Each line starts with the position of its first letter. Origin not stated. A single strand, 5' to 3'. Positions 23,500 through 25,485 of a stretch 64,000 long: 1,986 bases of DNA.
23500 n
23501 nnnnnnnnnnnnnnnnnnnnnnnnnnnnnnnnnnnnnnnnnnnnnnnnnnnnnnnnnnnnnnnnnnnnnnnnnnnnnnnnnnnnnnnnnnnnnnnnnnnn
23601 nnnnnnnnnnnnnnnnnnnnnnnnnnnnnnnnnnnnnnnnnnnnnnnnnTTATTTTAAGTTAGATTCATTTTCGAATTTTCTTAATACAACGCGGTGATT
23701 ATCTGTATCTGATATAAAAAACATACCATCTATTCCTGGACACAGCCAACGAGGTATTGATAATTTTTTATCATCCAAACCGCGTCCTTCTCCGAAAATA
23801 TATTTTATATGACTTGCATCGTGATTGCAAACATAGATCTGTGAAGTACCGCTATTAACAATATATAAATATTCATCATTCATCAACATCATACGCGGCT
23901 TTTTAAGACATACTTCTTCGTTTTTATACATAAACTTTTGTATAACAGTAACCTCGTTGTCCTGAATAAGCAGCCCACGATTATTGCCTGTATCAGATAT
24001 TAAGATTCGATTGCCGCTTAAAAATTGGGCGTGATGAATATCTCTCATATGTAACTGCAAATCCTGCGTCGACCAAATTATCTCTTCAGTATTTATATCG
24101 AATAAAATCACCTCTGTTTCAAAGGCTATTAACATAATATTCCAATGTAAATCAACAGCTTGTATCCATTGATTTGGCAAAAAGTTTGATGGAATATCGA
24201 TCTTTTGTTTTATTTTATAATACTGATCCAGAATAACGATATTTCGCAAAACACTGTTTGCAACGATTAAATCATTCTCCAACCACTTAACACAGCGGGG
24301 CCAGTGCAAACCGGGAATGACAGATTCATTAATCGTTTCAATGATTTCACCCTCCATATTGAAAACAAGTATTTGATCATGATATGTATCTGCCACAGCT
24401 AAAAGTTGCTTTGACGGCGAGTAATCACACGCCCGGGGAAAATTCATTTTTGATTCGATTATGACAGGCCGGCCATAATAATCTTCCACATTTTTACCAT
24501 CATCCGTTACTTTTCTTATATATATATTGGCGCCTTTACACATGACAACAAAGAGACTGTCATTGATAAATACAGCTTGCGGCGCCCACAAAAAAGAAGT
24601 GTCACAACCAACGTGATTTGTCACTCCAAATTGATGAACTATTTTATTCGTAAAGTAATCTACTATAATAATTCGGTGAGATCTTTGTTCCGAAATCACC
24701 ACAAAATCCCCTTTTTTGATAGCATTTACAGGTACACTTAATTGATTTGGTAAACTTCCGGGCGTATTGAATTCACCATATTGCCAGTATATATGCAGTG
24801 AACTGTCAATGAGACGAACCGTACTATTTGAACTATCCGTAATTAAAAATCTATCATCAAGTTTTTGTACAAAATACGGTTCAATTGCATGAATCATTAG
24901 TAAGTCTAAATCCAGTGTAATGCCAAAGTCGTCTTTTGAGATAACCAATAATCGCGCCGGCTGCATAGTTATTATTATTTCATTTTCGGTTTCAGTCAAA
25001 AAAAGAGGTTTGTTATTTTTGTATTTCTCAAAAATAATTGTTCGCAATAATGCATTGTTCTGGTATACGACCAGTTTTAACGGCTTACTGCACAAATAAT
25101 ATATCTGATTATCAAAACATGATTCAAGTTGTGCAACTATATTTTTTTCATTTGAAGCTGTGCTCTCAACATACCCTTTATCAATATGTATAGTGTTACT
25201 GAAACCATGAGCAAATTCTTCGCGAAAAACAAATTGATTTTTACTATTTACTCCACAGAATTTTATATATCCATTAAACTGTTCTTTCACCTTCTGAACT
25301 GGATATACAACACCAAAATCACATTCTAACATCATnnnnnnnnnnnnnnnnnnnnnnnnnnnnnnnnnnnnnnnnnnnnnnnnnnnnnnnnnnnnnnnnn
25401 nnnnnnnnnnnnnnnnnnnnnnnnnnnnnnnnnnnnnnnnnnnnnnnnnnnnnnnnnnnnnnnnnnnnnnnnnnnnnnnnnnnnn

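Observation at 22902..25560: AT-rich orphan module: small ORF translationally coupled to a cytoplasmic NHL beta-propeller protein, followed by a decayed ABC exporter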

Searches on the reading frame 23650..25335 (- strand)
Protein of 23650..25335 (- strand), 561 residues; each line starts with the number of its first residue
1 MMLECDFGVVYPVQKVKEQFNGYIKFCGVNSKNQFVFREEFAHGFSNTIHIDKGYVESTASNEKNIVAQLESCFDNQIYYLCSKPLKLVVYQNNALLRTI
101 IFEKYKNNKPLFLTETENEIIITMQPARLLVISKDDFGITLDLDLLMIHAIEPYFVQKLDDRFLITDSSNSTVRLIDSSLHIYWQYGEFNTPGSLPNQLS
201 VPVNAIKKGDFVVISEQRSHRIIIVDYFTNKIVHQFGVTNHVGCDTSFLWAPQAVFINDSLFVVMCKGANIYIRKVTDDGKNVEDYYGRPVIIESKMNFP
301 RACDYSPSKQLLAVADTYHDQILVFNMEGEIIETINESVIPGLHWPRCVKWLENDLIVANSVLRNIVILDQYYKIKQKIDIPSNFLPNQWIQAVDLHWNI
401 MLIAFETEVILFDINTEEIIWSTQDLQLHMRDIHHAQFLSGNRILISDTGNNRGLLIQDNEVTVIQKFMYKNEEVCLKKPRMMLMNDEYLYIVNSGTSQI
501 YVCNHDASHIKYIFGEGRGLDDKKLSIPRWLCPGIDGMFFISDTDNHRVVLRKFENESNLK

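Call 3: search_protein_families(library=pfam, proteins=[window:23650-25335:-], max_evalue=1)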
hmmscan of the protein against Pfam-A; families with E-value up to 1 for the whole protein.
window:23650-25335:- (561 aa): 4 families
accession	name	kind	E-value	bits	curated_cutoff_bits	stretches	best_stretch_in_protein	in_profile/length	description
PF01436.27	NHL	-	1.8e-05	25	20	0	440-453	11-24/28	NHL repeat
PF12894.13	ANAPC4_WD40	-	0.028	15.1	22.9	0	304-347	2-48/91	Anaphase-promoting complex subunit 4 WD40 domain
PF25171.1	Beta-prop_WDR36-Utp21_1st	-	0.045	13.6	80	1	406-452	214-258/266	WDR36/Utp21 first beta-propeller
PF10282.15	Lactonase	-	0.19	11.4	21.7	0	296-329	289-322/344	Lactonase, 7-bladed beta-propeller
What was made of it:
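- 23650..25335 (-): Intact 561-aa cytoplasmic NHL-repeat protein, predicted to be a tandem beta-propeller (about 12 four-stranded blades, probably 6+6). Pfam NHL above cut-off (call 3).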

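Call 4: search_protein_families(library=ncbifam, proteins=[window:23650-25335:-], max_evalue=1)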
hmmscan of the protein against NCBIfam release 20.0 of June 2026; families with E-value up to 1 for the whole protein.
window:23650-25335:- (561 aa): 1 family
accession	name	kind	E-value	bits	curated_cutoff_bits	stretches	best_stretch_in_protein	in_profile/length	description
NF035926.1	scyF_NHL_VPEP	equivalog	0.046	12.9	350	0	310-337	163-190/376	scytonemin biosynthesis PEP-CTERM protein ScyF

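Call 5: search_protein_families(library=padloc, proteins=[window:23650-25335:-], max_evalue=1)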
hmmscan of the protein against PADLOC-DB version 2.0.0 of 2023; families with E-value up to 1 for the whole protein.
window:23650-25335:- (561 aa): 0 families

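Call 7: find_homologous_proteins(query=window:23650-25335:-, max_evalue=0.001)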
Query window:23650-25335:- (561 aa): 9 proteins with E <= 0.001 among 5887 candidates.
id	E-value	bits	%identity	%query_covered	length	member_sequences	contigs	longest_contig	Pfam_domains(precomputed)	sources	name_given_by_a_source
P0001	0.0e+0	1294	100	100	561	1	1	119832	PF01436.28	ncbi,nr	ncbi:MAG: hypothetical protein HFE78_05570 [Clostridiales bacterium]|nr:hypothetical protein [Clostr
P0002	2.5e-174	599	47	99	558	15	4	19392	PF01436.28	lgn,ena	-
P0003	1.3e-130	455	42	98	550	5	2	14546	PF01436.28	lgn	-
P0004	2.8e-130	454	39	97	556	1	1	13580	PF01436.28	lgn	-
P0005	3.8e-121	424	50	67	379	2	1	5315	PF01436.28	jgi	-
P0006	8.7e-115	403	42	80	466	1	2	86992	PF01436.28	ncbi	-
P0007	4.8e-113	397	39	99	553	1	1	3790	PF01436.28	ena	-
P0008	5.9e-101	357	34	98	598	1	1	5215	PF01436.28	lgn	-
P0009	5.1e-100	354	36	98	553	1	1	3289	-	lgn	-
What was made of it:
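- Checked: Full-length homologues at 34-50% identity show it is a real gene (call 7).
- The family looks dispensable and patchy (call 7).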

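Call 8: find_encoding_contigs(protein=P0002, flank=8000, max_places=4)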
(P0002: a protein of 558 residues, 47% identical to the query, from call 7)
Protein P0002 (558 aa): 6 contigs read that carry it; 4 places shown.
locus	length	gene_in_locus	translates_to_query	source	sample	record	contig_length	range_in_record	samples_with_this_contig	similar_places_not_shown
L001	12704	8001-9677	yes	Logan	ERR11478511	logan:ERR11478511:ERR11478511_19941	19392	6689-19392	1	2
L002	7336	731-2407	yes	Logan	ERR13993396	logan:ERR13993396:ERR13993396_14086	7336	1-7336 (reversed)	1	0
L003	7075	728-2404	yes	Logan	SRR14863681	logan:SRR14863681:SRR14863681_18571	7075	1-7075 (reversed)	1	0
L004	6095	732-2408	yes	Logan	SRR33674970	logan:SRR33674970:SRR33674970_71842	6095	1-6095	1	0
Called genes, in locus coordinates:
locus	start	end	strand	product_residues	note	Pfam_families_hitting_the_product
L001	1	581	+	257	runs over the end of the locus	-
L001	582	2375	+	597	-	PF10977:DUF2797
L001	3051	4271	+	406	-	PF14907:NTP_transf_5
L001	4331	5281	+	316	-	PF00005:ABC_tran, PF13304:AAA_21 (weak)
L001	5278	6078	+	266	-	PF06182:ABC2_membrane_6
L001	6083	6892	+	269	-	PF06182:ABC2_membrane_6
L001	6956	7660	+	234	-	PF05175:MTS, PF06325:PrmA (weak)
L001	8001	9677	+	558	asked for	PF01436:NHL (faint)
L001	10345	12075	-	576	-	PF01551:Peptidase_M23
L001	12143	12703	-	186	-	?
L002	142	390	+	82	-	-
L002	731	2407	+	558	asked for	PF01436:NHL (faint)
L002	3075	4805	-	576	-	PF01551:Peptidase_M23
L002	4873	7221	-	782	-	PF19044:P-loop_TraG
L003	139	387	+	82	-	-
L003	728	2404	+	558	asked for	PF01436:NHL (faint)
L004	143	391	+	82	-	-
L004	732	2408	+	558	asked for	PF01436:NHL (faint)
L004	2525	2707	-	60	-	-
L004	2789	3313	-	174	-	-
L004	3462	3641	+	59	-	-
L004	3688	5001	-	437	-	PF14659:Phage_int_SAM_3, PF22022:Phage_int_M, PF00589:Phage_integrase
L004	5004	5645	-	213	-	PF00239:Resolvase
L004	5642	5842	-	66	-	-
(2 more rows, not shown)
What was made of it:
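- Relatives sit on ICE/integrase contexts (call 8).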

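Call 9: find_encoding_contigs(protein=P0003, flank=8000, max_places=3)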
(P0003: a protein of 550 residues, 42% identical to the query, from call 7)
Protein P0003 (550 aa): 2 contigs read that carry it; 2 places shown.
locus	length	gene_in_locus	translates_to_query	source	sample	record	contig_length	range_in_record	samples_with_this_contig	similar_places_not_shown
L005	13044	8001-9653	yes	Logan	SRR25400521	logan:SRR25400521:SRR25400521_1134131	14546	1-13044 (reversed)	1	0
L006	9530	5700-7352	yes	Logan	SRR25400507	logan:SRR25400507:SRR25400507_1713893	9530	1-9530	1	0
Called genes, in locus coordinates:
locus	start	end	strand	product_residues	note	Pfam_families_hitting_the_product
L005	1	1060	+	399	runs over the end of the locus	PF00201:UDPGT, PF06722:EryCIII-like_C, PF04101:Glyco_tran_28_C (weak)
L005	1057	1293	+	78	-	PF00550:PP-binding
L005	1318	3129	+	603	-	PF02463:SMC_N (weak), PF00005:ABC_tran, PF13304:AAA_21 (faint)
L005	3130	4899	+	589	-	PF00005:ABC_tran, PF02463:SMC_N (weak), PF13304:AAA_21 (faint)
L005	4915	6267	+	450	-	PF00501:AMP-binding, PF13193:AMP-binding_C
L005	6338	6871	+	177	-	-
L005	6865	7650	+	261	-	PF05175:MTS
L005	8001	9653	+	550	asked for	PF01436:NHL (faint)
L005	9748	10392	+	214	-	PF02223:Thymidylate_kin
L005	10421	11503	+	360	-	PF00248:Aldo_ket_red, PF13534:Fer4_17 (weak)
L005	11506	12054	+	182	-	PF01613:Flavin_Reduct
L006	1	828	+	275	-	?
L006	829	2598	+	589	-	PF00005:ABC_tran, PF02463:SMC_N (weak), PF13304:AAA_21 (faint)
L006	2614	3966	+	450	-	PF00501:AMP-binding, PF13193:AMP-binding_C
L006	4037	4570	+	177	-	-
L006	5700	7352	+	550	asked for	PF01436:NHL (faint)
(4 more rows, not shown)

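Call 10: find_encoding_contigs(protein=P0004, flank=8000, max_places=3)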
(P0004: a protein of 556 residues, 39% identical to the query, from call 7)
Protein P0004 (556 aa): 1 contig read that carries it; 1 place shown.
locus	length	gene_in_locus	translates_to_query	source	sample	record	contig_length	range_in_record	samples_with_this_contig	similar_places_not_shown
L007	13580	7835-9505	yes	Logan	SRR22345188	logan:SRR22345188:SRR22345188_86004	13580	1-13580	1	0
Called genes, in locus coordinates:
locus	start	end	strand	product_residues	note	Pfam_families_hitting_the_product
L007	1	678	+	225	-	?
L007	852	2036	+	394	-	PF13439:Glyco_transf_4, PF00534:Glycos_transf_1, PF13692:Glyco_trans_1_4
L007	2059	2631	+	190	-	PF01634:HisG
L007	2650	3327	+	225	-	PF00106:adh_short, PF13460:NAD_binding_10 (weak), PF13561:adh_short_C2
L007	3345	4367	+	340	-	PF00586:AIRS, PF02769:AIRS_C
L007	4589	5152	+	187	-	-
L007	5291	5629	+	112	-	PF03819:MazG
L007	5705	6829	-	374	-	-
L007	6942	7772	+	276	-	PF00702:Hydrolase (faint), PF08282:Hydrolase_3, PF05116:S6PP (weak)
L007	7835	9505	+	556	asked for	PF01436:NHL (faint)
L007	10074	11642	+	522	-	PF02867:Ribonuc_red_lgC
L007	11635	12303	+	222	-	PF00383:dCMP_cyt_deam_1, PF14437:MafB19-deam, PF14439:Bd3614-deam (weak)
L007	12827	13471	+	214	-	PF02223:Thymidylate_kin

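Call 11: find_encoding_contigs(protein=P0006, flank=10000, max_places=3)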
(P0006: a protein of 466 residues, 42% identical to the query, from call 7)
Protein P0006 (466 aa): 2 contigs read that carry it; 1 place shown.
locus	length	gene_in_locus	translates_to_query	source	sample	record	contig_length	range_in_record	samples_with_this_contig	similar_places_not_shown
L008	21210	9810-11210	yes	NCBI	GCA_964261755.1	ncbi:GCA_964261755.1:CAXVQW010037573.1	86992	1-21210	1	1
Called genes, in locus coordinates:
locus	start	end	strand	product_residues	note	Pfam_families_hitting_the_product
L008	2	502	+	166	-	?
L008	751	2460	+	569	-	PF02463:SMC_N (faint), PF11398:DUF2813, PF13175:AAA_15, PF13476:AAA_23 (weak), PF13555:AAA_29 (weak), PF13175:AAA_15, PF13304:AAA_21, PF20469:OLD-like_TOPRIM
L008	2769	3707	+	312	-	PF28093:STM3845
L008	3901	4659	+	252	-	PF00078:RVT_1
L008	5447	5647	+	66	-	PF12958:DUF3847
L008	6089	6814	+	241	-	PF03432:Relaxase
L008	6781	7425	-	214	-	-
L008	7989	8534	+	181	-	-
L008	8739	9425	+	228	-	PF05175:MTS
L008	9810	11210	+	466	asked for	PF01436:NHL (faint)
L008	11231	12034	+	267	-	PF00224:PK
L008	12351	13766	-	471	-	PF00501:AMP-binding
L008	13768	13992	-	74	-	-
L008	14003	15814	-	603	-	PF00005:ABC_tran, PF13304:AAA_21 (faint)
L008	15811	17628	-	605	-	PF00005:ABC_tran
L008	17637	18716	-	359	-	PF14907:NTP_transf_5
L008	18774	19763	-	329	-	-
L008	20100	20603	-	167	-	PF00670:AdoHcyase_NAD (weak)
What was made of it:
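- L008 lies beside OLD-TOPRIM ATPase, reverse transcriptase and relaxase genes (call 11).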

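Call 12: find_encoding_contigs(protein=P0008, flank=8000, max_places=3)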
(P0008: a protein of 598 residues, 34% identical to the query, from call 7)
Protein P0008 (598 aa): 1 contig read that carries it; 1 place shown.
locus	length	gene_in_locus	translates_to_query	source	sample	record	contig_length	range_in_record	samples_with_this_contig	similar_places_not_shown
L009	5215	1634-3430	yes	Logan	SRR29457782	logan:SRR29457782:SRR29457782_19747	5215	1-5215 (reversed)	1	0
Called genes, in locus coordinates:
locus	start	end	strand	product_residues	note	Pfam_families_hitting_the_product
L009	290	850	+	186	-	-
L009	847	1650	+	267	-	PF05175:MTS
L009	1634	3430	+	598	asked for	PF01436:NHL (faint)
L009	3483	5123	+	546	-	PF00664:ABC_membrane, PF00005:ABC_tran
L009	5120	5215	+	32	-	?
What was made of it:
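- ABC exporter directly downstream here and in L009 (call 12).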

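Call 13: find_encoding_contigs(protein=P0005, flank=8000, max_places=3)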
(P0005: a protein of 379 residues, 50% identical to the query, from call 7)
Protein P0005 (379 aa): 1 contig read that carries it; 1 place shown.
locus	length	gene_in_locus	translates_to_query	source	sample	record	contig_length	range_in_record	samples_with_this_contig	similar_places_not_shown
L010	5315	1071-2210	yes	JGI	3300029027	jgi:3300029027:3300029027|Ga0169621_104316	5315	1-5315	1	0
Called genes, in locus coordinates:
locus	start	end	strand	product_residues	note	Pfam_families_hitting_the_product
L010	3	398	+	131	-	?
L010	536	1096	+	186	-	-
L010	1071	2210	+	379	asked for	PF01436:NHL (faint)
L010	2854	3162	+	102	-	PF00239:Resolvase (weak)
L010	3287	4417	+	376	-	PF13304:AAA_21 (faint)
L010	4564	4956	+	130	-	PF01797:Y1_Tnp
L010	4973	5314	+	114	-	?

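Call 20: find_related_loci(query=A1, collection=genome_contigs, flank=10000)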
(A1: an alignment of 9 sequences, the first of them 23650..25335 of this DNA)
Query A1 (561 aa) in genome_contigs; peptide patterns used: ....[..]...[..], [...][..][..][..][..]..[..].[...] (x = any residue, [..] = any of these).
241 stretches matched a pattern; 10 encode a relative of the query (tblastn E <= 1e-3); 10 distinct loci.
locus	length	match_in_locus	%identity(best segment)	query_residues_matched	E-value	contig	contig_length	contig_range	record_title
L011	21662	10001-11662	31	4-552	7e-73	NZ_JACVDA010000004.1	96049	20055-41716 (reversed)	Parvimonas parva strain S3374 NODE_4_length_96049_cov_218.486246, whole genome shotgun sequence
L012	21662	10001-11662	31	4-552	3e-72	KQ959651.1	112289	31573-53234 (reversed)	Tissierellia bacterium KA00581 genomic scaffold Scaffold301, whole genome shotgun sequence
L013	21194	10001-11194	27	156-555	4e-20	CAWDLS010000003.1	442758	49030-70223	MAG: uncultured Gammaproteobacteria bacterium isolate MFD04944.bin.1.85 genome assembly, contig: contig_29862, whole gen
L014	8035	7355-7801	37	442-559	3e-6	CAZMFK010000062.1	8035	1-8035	MAG TPA_asm: uncultured Caldisericota bacterium isolate SRP241326_co1_77 genome assembly, contig: NODE_11280_length_8035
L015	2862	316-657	26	444-560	8e-6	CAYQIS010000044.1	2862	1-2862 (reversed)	MAG TPA_asm: uncultured Spirochaetia bacterium isolate binchicken_co135_109 genome assembly, contig: NODE_27796_length_2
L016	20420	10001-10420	29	444-549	2e-5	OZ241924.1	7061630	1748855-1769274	MAG: Bryobacterales bacterium isolate ec3cd7dd-fe08-42ca-8104-b6e80085a40d genome assembly, chromosome: 1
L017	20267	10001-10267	35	464-550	3e-5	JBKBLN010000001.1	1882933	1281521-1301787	MAG: Spirosomataceae bacterium isolate 21I_061.bin.2 NODE_1_length_1882933_cov_11.459542, whole genome shotgun sequence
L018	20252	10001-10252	29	474-549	3e-5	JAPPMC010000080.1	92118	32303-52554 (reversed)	MAG: Bryobacterales bacterium isolate RHO3_bin_37 NODE_585_length_92118_cov_31.614655, whole genome shotgun sequence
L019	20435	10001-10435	25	420-557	5e-5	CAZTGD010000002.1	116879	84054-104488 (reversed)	MAG TPA_asm: uncultured Caldisericales bacterium isolate binchicken_co8_390 genome assembly, contig: NODE_51_length_1168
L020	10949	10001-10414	30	444-557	7e-5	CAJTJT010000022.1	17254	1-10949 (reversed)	MAG TPA_asm: uncultured Elusimicrobiales bacterium isolate MGBC103454 genome assembly, contig: MGBC103454.22, whole geno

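Call 22: search_protein_families(library=pfam, proteins=[L011:5640-6683:+, L011:6754-7464:+, L011:7467-8360:+, L011:8348-9457:+, L011:9995-11671:+, L011:11913-12971:+, L011:13039-14745:+, L011:14754-15824:+, L011:15918-16511:+, L011:3183-4889:+], max_evalue=0.001)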
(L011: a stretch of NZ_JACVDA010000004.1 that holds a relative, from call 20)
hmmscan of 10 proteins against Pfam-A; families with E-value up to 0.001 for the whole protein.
L011:5640-6683:+ (347 aa): 1 family
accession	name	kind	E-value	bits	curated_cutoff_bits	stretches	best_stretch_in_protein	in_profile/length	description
PF01297.22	ZnuA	-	1.5e-83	280.7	29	1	72-345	1-263/263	Zinc-uptake complex component A periplasmic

L011:6754-7464:+ (236 aa): 10 families
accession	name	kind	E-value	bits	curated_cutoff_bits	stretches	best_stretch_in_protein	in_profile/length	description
PF00005.33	ABC_tran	-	4.3e-30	105.5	25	1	23-166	3-136/137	ABC transporter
PF13304.12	AAA_21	-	5.2e-10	40.3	27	1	33-54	1-22/304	AAA domain, putative AbiEii toxin, Type IV TA system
PF02463.25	SMC_N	-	3.3e-08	33.6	40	0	32-56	25-49/220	RecF/RecN/SMC N terminal domain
PF13476.12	AAA_23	-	3.6e-08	34.7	27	1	25-51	14-39/201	AAA domain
PF13555.12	AAA_29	-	5.6e-06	26.4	27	1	26-55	17-46/61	P-loop containing region of AAA domain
PF01637.24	ATPase_2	-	6.6e-05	23.3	33.2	0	33-213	22-134/225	ATPase domain predominantly from Archaea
PF13514.12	AAA_27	-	7.4e-05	22.9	22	1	9-54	4-49/206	AAA domain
PF13238.12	AAA_18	-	0.00061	20.7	29.4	0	147-210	25-94/128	AAA domain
PF13175.12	AAA_15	-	0.00073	19.7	32.1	0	24-56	17-48/374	AAA ATPase domain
PF13173.12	AAA_14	-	0.00084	19.8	27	0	32-74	3-44/129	AAA domain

L011:7467-8360:+ (297 aa): 2 families
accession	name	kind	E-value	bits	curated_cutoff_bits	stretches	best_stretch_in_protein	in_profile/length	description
PF00950.22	ABC-3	-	2.6e-66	224.2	20.1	1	16-275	8-257/258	ABC 3 transport family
PF01032.23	FecCD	-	4.2e-08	33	26.5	1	51-271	84-304/311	FecCD transport family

L011:8348-9457:+ (369 aa): 1 family
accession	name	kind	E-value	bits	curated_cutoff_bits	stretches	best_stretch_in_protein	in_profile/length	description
PF00950.22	ABC-3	-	2.4e-42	145.7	20.1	1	6-272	8-257/258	ABC 3 transport family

L011:9995-11671:+ (558 aa): 2 families
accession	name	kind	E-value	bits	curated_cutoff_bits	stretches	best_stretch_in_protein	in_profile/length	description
PF01436.27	NHL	-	1.6e-08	34.6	20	0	529-554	1-26/28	NHL repeat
PF24807.1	WD40_CDC20-Fz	-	0.00016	21.5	200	0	270-376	28-126/292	CDC20/Fizzy WD40 domain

L011:11913-12971:+ (352 aa): 4 families
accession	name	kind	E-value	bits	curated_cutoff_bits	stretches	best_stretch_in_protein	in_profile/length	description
PF13416.11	SBP_bac_8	-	7.3e-21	75.6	27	1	61-299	5-254/279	Bacterial extracellular solute-binding protein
PF13343.11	SBP_bac_6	-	2.2e-18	67.1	24.6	1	97-302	5-216/245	Bacterial extracellular solute-binding protein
PF13531.11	SBP_bac_11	-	1.5e-14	54.8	25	1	52-298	10-222/227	Bacterial extracellular solute-binding protein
PF01547.30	SBP_bac_1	-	1.1e-13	52.4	26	1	60-295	15-307/307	Bacterial extracellular solute-binding protein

L011:13039-14745:+ (568 aa): 1 family
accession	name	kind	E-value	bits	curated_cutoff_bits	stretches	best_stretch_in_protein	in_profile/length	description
PF00528.27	BPD_transp_1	-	6.1e-26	91.7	26.4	2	381-559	1-176/184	Binding-protein-dependent transport system inner membrane component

L011:14754-15824:+ (356 aa): 4 families
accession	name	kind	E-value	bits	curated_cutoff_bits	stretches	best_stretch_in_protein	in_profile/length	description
PF00005.33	ABC_tran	-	7.8e-34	117.7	25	1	20-165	2-136/137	ABC transporter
PF13304.12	AAA_21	-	3e-06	28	27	1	110-197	206-299/304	AAA domain, putative AbiEii toxin, Type IV TA system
PF08402.16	TOBE_2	-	1.7e-05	25.3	21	1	274-324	1-52/76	TOBE domain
PF02463.25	SMC_N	-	0.0001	22.2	40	0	29-214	24-217/220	RecF/RecN/SMC N terminal domain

L011:15918-16511:+ (197 aa): 1 family
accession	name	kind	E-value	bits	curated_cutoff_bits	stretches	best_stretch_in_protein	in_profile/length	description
PF12952.12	DUF3841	-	6e-61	205.7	27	1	8-186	1-177/178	Domain of unknown function (DUF3841)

L011:3183-4889:+ (568 aa): 2 families
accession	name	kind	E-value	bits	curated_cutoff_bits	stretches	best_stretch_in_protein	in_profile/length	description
PF20990.2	DUF2207_C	-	2.4e-13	50.8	33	1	441-499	189-247/247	Predicted membrane protein (DUF2207) C-terminal domain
PF09972.14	DUF2207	-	8.1e-11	42.9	24.4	1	39-221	7-168/172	Predicted membrane protein (DUF2207) N-terminal domain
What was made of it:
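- The Parvimonas copy lies between metal-uptake ABC importers (call 22).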
